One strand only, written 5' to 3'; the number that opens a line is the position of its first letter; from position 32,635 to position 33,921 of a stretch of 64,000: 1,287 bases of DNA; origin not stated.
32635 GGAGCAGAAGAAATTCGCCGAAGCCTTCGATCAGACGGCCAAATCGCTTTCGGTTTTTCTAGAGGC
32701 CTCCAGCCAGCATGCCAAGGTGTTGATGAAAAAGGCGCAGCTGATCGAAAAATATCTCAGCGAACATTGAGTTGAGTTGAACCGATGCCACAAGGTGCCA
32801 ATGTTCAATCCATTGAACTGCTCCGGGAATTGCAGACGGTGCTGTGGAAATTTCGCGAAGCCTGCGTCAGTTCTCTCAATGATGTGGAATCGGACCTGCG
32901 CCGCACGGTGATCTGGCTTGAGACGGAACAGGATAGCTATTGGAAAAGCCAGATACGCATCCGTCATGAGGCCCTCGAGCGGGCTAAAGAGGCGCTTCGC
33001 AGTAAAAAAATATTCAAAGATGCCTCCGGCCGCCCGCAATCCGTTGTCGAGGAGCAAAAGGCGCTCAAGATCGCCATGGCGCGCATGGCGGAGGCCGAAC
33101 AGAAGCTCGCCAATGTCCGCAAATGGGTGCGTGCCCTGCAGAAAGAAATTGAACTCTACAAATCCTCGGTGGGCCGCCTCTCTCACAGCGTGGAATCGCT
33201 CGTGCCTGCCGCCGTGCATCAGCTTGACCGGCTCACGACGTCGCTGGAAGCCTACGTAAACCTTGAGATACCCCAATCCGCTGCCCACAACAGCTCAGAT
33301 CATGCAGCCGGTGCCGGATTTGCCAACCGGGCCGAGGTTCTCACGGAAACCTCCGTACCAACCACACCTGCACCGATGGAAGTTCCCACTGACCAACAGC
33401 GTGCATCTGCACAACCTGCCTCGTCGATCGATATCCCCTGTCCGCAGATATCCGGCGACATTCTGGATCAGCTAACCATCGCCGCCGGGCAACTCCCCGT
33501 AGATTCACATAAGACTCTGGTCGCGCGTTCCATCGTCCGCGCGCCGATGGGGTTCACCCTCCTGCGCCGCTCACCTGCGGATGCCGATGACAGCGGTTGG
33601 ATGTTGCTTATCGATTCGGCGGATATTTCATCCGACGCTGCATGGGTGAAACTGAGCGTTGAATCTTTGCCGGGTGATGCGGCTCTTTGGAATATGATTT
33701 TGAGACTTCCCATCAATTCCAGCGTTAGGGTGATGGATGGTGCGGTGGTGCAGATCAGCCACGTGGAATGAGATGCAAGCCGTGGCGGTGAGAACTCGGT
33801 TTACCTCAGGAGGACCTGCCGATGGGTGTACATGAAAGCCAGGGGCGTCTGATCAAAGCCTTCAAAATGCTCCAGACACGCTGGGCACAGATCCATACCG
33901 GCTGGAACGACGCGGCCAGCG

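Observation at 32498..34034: Two WXG100-like proteins carry W-x-D instead of W-x-G and bracket a helical 328-aa protein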

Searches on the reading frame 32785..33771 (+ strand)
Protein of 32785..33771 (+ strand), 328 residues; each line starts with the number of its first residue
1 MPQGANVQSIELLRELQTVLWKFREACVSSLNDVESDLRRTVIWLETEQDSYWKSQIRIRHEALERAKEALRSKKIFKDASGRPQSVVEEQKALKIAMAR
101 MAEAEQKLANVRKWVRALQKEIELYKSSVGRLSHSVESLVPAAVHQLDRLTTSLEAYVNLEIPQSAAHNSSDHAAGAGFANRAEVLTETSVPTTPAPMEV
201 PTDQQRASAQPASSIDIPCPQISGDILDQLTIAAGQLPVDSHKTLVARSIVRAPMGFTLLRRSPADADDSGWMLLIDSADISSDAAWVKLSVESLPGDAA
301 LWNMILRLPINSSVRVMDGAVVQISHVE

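Call 3: search_protein_families(library=pfam, proteins=[window:32785-33771:+], max_evalue=1)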
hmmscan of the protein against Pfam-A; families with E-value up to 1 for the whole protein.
window:32785-33771:+ (328 aa): 5 families
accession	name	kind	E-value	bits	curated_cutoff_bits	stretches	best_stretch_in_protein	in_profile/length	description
PF20229.3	ChrB_N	-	0.017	15.5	23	1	84-121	86-123/159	Protein ChrB, N-terminal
PF10046.14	BLOC1_2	-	0.023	15.5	33.4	1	98-157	33-94/96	Biogenesis of lysosome-related organelles complex-1 subunit 2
PF24719.1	Imm33-like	-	0.082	13.2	27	0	239-299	17-75/103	Imm33-like domain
PF05377.16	FlaC_arch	-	0.15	12.9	27.8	1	100-140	1-41/55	Flagella accessory protein C (FlaC)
PF00401.25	ATP-synt_DE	-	0.27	11.9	24.6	1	62-101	10-43/47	ATP synthase, Delta/Epsilon chain, long alpha-helix domain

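Call 6: search_protein_families(library=ncbifam, proteins=[window:32785-33771:+], max_evalue=1)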
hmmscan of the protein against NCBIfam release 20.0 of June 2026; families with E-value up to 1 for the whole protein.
window:32785-33771:+ (328 aa): 1 family
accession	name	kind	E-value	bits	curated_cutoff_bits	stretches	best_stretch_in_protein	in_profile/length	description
NF003619.0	PRK05261.1-4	subfamily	0.061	11.2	962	1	88-186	308-406/799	phosphoketolase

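Call 9: find_homologous_proteins(query=window:32785-33771:+, max_evalue=0.001)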
Query window:32785-33771:+ (328 aa): 45 proteins with E <= 0.001 among 4287 candidates.
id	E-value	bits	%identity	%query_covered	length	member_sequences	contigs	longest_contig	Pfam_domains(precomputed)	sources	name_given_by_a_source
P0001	3.4e-206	701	100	100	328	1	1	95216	-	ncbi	ncbi:MAG: hypothetical protein ACP5O1_00190 [Phycisphaerae bacterium]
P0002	5.4e-180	615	87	100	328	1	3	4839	-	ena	-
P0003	5.0e-177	606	87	100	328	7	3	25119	-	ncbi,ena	-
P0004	2.6e-173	594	83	100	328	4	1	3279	-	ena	-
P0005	1.3e-169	581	82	100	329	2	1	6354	-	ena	-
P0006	1.2e-157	542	78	100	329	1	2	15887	-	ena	-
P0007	4.9e-114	399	61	99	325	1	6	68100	-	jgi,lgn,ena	jgi:hypothetical protein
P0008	1.3e-112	394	61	99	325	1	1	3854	-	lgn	-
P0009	1.7e-107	378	58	99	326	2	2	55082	-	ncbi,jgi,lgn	jgi:hypothetical protein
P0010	2.2e-90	321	51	99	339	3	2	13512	-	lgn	-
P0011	1.1e-65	240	44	99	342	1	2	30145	-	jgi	jgi:hypothetical protein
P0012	1.3e-63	233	42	99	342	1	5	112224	-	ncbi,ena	-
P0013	1.5e-63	233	46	96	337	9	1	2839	-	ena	-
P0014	2.9e-63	232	43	96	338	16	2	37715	PF24719.2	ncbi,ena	-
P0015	3.1e-63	232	44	96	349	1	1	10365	PF24719.2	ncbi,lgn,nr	ncbi:MAG: hypothetical protein HKL96_04920 [Phycisphaerales bacterium]|nr:hypothetical protein [Phyc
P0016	4.8e-63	232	43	99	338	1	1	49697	PF24719.2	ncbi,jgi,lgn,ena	jgi:hypothetical protein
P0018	4.3e-61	225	41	96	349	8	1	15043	PF24719.2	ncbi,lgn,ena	-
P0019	1.4e-60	224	40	99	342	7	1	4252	PF24719.2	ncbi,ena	-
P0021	9.7e-60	221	40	96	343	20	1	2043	PF24719.2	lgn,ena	-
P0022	1.4e-59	220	42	96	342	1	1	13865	PF24719.2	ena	-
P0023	2.3e-58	216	41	96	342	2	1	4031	PF24719.2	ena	-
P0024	2.8e-58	216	39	100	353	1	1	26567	PF24719.2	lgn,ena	-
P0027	2.0e-51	193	41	90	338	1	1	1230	PF24719.2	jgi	jgi:hypothetical protein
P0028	2.5e-50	190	36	99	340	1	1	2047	PF24719.2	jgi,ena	-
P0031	1.3e-48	184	38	88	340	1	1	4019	PF24719.2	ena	-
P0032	1.4e-47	181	43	69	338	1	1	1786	PF24719.2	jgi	jgi:hypothetical protein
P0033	2.1e-47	180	40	82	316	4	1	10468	PF24719.2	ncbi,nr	ncbi:MAG TPA: hypothetical protein VN541_08080 [Tepidisphaeraceae bacterium]|nr:hypothetical protein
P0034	9.9e-44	168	45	61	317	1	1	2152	PF24719.2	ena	-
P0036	2.9e-43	167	47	61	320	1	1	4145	PF24719.2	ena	-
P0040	9.0e-39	152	45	50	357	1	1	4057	PF24719.2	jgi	jgi:hypothetical protein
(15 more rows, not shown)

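Call 11: search_solved_structures(query=window:32785-33771:+, max_evalue=10, show_alignments=2)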
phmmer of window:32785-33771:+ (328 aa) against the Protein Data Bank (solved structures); distinct sequences matched with E-value up to 10: 3.
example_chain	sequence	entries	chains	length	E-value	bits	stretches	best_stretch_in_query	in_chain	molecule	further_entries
7wbn_A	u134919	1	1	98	0.19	14.5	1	105-141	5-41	RevCC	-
4c46_A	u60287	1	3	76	0.9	12.3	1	94-145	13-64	GENERAL CONTROL PROTEIN GCN4, GENERAL CONTROL PROTEIN GCN4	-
7pkq_w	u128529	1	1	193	3.6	10.3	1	51-143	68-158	mS26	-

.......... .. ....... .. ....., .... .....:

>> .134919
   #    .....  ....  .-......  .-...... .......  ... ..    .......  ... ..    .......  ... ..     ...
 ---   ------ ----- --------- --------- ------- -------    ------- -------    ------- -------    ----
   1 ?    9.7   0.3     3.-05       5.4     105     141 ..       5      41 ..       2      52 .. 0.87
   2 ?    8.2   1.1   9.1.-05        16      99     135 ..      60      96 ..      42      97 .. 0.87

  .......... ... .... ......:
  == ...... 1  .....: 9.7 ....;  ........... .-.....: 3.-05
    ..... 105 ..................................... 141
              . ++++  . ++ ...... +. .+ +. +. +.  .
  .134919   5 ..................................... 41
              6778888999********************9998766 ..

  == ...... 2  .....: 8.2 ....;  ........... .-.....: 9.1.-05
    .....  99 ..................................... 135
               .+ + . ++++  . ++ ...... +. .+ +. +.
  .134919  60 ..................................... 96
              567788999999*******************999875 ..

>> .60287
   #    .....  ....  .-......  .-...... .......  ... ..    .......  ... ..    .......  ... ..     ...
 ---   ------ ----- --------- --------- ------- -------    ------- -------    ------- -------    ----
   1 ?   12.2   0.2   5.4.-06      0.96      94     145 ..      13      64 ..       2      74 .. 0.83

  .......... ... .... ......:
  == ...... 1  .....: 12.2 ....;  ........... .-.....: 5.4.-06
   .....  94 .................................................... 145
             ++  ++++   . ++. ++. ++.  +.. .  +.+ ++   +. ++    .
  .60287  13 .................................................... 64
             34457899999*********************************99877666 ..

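Call 35: predict_structure(alignment_id=A1)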
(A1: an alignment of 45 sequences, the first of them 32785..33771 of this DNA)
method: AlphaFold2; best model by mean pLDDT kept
length: 328 residues; sequences in the alignment: 45
mean_pLDDT: 84.0   pTM: 0.43
mean pLDDT of the five models: 84.0, 83.1, 81.2, 81.1, 79.3
residues with pLDDT >= 90: 184; 70-90: 98; 50-70: 10; < 50: 36
segments of 3 or more residues with pLDDT < 50: 1-3, 163-194
pLDDT, mean of each block of 10 residues (from residue 1): 58 88 90 91 97 98 95 84 83 95 98 96 90 90 89 82 41 34 36 60 95 92 89 86 94 91 95 88 88 93 94 93 82
secondary structure, 60 per line:
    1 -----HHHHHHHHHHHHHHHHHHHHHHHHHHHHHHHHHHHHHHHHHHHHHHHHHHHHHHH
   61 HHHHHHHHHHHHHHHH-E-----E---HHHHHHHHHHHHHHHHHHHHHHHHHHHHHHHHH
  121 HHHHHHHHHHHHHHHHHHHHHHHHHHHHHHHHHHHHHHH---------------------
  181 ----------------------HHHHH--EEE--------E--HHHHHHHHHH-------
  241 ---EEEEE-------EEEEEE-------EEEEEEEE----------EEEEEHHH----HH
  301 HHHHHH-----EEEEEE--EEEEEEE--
elements in order: H6-76 H88-159 H203-207 E210-212 H224-233 E244-248 E256-261 E269-276 E287-291 H299-306 E312-317 E320-326

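Call 39: fold_search(model_id=the predicted structure, library=pdb)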
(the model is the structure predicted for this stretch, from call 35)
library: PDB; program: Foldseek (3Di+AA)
matches with E <= 10: 719; with E <= 0.001: 0
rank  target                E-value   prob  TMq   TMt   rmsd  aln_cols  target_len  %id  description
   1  3na7                  2.8e-02  0.99  0.29  0.36   5.9       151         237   16  2.2 Angstrom Structure of the HP0958 Protein from Helicobacter pylori CCUG 17874 (released 2010-09-22)
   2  7aam_A                2.8e-02  0.94  0.22  0.25  23.3       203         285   16  Crystal structure of the F-BAR domain of PSTIPIP1 bound to the CTH domain of the phosphatase LYP (released 2022-02-23)
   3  8wjo_B                3.3e-02  1.00  0.34  0.39   5.0       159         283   12  Cryo-EM structure of 8-subunit Smc5/6 arm region (released 2024-06-26)
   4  7aam_B                3.5e-02  0.98  0.24  0.27  22.1       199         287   14  Crystal structure of the F-BAR domain of PSTIPIP1 bound to the CTH domain of the phosphatase LYP (released 2022-02-23)
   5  4ilo_A                4.1e-02  1.00  0.33  0.43   5.7       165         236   13  2.12A resolution structure of CT398 from Chlamydia trachomatis (released 2014-01-01)
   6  4mu6                  4.1e-02  0.72  0.16  0.19  18.1       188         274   14  Crystal Structure of the N-terminal domain of Effector Protein LegC3 from Legionella pneumophila (released 2013-12-11)
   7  3g6b_B                5.5e-02  1.00  0.30  0.45   7.4       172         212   12  Crystal structure of a Soluble Chemoreceptor from Thermotoga maritima Asn217Ile mutant (released 2009-07-28)
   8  6ixg_B                5.5e-02  0.77  0.16  0.23  19.5       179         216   16  Crystal structure of native apo SH3BP5 (P41) (released 2019-03-20)
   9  7aal_A                6.2e-02  0.85  0.22  0.24  23.3       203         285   16  Crystal structure of the F-BAR domain of PSTIPIP1, G258A mutant (released 2022-02-23)
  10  2ch7_A                7.4e-02  0.99  0.31  0.33   5.5       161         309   17  Crystal structure of the cytoplasmic domain of a bacterial chemoreceptor from Thermotoga maritima (released 2006-04-18)
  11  8iyj_B5               8.3e-02  1.00  0.30  0.46  13.8       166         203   15  Cryo-EM structure of the 48-nm repeat doublet microtubule from mouse sperm (released 2023-07-05)
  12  5xg2                  8.3e-02  0.97  0.25  0.33  11.1       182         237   18  Crystal structure of a coiled-coil segment (residues 345-468 and 694-814) of Pyrococcus yayanosii Smc (released 2017-06-07)
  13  3g6b_A                9.9e-02  0.98  0.28  0.39   6.5       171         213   12  Crystal structure of a Soluble Chemoreceptor from Thermotoga maritima Asn217Ile mutant (released 2009-07-28)
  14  3g67_B                1.0e-01  0.98  0.29  0.41   7.1       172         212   12  Crystal Structure of a Soluble Chemoreceptor from Thermotoga maritima (released 2009-07-28)
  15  8rd2_A                1.0e-01  0.90  0.24  0.21   8.2       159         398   15  Trypanosoma brucei Invariant Surface Glycoprotein 75 (ISG75) (released 2024-02-14)
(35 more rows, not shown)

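Call 41: search_protein_families(library=pfam, alignment_id=A1, max_evalue=0.01)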
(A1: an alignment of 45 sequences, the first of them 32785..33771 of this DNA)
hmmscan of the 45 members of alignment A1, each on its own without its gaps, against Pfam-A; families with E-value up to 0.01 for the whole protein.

A. member 1, window:32785-33771:+ (328 aa): 0 families

B. families by the number of members that match (of 45 scanned): 8 families
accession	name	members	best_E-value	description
PF24719.1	Imm33-like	29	3.8e-12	Imm33-like domain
PF02090.21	SPAM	4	0.0015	Salmonella surface presentation of antigen gene type M protein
PF23432.1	DUF7118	3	0.00015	Domain of unknown function (DUF7118)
PF14719.12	PID_2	2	0.0028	Phosphotyrosine interaction domain (PTB/PID)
PF15619.11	Lebercilin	1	0.0024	Ciliary protein causing Leber congenital amaurosis disease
PF18595.6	Nuf2_DHR10-like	1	0.0035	Nuf2, DHR10-like domain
PF05615.18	THOC7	1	0.006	Tho complex subunit 7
PF05565.16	Sipho_Gp157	1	0.0062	Siphovirus Gp157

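Call 71: search_protein_families(library=padloc, proteins=[window:32785-33771:+], max_evalue=0.01)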
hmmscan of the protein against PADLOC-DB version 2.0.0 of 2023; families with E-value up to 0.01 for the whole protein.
window:32785-33771:+ (328 aa): 0 families
